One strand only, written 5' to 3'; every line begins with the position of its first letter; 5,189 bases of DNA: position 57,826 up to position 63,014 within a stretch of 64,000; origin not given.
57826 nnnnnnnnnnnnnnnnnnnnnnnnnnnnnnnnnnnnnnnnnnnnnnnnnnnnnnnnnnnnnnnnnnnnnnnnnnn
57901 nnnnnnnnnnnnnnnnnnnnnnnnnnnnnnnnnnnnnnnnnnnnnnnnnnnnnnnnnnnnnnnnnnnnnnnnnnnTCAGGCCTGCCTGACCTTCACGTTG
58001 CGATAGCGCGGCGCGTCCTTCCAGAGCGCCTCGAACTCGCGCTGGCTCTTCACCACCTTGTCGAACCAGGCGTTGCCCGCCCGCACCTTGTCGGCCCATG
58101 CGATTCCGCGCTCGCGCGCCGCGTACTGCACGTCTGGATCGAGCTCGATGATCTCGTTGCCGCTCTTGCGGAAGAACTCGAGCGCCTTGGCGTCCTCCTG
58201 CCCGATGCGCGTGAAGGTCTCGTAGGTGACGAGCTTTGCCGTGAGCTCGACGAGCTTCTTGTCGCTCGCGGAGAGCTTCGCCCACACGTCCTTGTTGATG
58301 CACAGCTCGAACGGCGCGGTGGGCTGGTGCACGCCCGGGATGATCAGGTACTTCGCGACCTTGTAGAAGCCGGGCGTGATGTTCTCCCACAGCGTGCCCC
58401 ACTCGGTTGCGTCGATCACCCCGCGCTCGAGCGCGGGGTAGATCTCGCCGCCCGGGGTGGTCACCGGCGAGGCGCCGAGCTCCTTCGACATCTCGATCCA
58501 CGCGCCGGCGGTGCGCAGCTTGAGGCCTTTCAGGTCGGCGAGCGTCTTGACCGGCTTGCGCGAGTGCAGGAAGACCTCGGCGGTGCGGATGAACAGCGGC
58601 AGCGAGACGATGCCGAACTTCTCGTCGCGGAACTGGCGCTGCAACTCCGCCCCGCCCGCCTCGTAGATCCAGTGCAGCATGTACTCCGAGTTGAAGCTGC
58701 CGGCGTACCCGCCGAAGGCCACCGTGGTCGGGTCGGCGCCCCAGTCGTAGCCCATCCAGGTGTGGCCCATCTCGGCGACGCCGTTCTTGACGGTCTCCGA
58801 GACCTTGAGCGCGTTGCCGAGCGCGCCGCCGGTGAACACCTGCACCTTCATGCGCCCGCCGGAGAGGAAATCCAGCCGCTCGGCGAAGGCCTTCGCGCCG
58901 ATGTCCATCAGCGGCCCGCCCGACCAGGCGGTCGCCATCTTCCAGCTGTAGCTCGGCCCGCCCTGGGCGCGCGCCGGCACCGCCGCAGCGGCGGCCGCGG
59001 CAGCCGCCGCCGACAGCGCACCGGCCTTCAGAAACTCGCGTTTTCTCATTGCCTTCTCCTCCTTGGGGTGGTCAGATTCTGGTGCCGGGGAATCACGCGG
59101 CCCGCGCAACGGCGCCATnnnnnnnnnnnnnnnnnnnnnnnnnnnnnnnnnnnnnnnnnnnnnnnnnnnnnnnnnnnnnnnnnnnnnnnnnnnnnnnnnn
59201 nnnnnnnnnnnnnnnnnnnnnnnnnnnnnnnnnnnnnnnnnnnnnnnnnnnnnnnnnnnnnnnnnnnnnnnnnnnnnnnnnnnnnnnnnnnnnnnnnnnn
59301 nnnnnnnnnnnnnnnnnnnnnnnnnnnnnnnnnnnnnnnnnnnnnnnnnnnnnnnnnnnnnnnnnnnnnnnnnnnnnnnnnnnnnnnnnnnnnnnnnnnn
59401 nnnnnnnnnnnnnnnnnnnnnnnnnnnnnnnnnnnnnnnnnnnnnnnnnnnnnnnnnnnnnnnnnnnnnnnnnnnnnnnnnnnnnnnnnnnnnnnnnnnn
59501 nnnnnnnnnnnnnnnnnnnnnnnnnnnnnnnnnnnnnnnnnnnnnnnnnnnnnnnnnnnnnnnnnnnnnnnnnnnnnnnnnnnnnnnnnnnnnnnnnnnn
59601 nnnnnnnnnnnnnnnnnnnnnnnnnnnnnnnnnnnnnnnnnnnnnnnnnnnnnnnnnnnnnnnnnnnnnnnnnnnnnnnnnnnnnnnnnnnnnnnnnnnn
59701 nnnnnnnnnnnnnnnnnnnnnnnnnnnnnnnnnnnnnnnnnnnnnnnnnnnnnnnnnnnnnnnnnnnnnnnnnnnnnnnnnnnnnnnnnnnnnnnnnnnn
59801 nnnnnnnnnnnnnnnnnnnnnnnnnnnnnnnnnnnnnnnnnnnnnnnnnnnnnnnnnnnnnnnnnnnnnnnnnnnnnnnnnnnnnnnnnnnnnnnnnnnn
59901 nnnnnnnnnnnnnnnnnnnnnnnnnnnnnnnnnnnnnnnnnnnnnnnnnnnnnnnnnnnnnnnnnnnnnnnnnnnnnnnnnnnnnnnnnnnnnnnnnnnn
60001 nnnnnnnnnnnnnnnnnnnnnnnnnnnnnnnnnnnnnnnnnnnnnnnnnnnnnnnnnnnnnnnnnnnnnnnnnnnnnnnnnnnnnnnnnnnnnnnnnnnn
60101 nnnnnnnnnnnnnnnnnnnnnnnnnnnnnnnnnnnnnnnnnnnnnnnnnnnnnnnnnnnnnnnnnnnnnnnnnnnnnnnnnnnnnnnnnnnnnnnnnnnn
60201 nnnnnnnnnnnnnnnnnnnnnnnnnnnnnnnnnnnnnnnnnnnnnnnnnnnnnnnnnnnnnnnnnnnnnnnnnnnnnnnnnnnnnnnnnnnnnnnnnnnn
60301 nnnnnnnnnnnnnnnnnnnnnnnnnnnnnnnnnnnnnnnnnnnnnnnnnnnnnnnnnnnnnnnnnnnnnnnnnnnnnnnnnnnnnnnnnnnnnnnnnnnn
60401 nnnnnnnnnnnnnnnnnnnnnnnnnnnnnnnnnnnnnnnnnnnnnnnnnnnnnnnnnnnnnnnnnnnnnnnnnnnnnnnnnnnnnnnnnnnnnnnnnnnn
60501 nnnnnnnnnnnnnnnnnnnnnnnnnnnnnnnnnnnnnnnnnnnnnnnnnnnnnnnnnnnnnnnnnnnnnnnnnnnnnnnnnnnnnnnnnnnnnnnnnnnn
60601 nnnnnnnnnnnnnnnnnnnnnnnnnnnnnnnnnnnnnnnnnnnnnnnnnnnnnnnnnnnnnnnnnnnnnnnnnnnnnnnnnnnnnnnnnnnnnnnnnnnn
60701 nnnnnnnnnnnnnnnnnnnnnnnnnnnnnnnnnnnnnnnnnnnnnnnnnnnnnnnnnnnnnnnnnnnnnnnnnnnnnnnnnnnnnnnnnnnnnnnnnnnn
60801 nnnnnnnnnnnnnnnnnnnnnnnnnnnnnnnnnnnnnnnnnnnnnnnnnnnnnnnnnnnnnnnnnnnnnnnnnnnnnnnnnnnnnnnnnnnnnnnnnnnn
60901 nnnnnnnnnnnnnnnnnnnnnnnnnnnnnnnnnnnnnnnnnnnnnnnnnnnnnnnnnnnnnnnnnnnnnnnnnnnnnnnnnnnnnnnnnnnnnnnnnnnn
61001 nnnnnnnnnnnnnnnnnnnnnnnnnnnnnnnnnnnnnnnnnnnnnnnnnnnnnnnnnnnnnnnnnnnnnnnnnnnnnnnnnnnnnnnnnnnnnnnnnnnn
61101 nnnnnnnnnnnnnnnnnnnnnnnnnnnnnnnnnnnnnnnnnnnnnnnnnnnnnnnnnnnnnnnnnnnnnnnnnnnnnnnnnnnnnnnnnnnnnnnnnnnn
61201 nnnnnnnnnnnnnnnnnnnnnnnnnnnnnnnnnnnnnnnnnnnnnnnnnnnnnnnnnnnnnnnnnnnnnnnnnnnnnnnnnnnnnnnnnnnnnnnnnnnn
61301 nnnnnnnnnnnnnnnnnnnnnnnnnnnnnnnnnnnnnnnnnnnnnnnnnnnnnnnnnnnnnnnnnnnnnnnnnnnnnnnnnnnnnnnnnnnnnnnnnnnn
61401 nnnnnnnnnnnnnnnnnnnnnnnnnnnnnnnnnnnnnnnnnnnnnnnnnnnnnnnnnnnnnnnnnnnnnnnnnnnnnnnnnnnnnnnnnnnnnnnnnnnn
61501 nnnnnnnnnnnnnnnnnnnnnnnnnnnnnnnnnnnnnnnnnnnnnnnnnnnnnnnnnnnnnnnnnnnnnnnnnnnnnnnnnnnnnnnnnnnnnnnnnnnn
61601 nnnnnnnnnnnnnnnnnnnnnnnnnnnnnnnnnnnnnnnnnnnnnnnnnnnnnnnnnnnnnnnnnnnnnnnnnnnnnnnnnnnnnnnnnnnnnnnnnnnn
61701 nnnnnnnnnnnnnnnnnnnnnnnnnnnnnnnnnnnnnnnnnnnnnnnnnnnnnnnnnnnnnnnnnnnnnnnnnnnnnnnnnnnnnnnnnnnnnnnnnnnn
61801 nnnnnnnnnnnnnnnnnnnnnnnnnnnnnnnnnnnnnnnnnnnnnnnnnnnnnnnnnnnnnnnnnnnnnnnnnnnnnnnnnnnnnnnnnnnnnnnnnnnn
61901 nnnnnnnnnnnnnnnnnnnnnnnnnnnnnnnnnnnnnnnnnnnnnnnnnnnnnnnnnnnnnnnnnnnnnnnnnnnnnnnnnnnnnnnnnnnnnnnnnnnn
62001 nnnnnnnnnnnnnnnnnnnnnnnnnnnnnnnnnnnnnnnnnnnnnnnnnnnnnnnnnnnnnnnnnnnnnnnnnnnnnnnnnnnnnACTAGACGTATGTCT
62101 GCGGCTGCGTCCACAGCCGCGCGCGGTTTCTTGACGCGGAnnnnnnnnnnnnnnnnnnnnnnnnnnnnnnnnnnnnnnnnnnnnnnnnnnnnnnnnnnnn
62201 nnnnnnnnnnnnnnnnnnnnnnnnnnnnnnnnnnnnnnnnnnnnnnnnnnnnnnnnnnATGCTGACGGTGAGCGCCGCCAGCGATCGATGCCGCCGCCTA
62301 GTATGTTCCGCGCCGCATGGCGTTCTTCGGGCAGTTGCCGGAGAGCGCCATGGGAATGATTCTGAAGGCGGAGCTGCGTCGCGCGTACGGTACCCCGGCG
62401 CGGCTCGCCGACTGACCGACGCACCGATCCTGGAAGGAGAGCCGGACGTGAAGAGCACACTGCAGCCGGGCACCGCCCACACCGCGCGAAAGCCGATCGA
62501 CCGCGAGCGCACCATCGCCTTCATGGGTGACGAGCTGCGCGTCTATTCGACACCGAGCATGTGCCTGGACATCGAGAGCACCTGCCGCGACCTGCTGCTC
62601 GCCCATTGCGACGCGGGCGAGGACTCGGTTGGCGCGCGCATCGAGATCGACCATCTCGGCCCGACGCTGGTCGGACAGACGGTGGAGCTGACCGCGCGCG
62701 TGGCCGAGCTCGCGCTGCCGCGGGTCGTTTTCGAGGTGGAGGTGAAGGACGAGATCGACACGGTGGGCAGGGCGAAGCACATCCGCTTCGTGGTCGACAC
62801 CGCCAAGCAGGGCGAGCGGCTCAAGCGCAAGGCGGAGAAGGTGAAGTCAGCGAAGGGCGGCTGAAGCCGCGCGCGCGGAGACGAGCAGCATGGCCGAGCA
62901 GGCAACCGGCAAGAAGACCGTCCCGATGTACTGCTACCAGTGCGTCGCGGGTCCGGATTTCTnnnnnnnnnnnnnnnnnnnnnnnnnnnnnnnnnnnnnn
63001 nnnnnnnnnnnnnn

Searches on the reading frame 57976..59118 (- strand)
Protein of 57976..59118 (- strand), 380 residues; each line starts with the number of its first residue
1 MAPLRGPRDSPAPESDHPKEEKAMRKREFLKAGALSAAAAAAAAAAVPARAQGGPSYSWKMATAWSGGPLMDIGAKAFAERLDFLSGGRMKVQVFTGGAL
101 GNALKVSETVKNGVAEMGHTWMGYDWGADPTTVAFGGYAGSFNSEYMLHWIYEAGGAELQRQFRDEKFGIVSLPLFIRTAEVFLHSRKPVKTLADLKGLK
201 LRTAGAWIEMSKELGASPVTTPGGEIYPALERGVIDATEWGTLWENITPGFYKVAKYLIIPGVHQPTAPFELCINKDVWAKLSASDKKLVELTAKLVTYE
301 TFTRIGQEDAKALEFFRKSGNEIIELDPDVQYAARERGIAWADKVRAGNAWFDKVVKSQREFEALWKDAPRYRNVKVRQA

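Call 84: search_protein_families(library=pfam, proteins=[window:57976-59118:-], max_evalue=0.00001)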
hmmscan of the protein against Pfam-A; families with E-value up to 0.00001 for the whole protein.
window:57976-59118:- (380 aa): 1 family
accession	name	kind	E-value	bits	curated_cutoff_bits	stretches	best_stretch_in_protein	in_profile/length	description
PF03480.18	DctP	-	7.6e-46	157.1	23.4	1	62-338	2-275/286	Bacterial extracellular solute-binding protein, family 7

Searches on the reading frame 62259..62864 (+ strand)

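Call 84: search_protein_families(library=pfam, proteins=[window:62259-62864:+], max_evalue=0.00001)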
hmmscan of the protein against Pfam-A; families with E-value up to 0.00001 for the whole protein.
window:62259-62864:+ (201 aa): 2 families
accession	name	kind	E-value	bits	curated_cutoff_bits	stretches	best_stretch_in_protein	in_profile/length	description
PF22636.2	FlK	-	8.2e-29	100.2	27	1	81-181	2-102/103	Fluoroacetyl-CoA-specific thioesterase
PF03061.28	4HBT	-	1.3e-07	32.3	20.6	1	107-169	15-77/79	Thioesterase superfamily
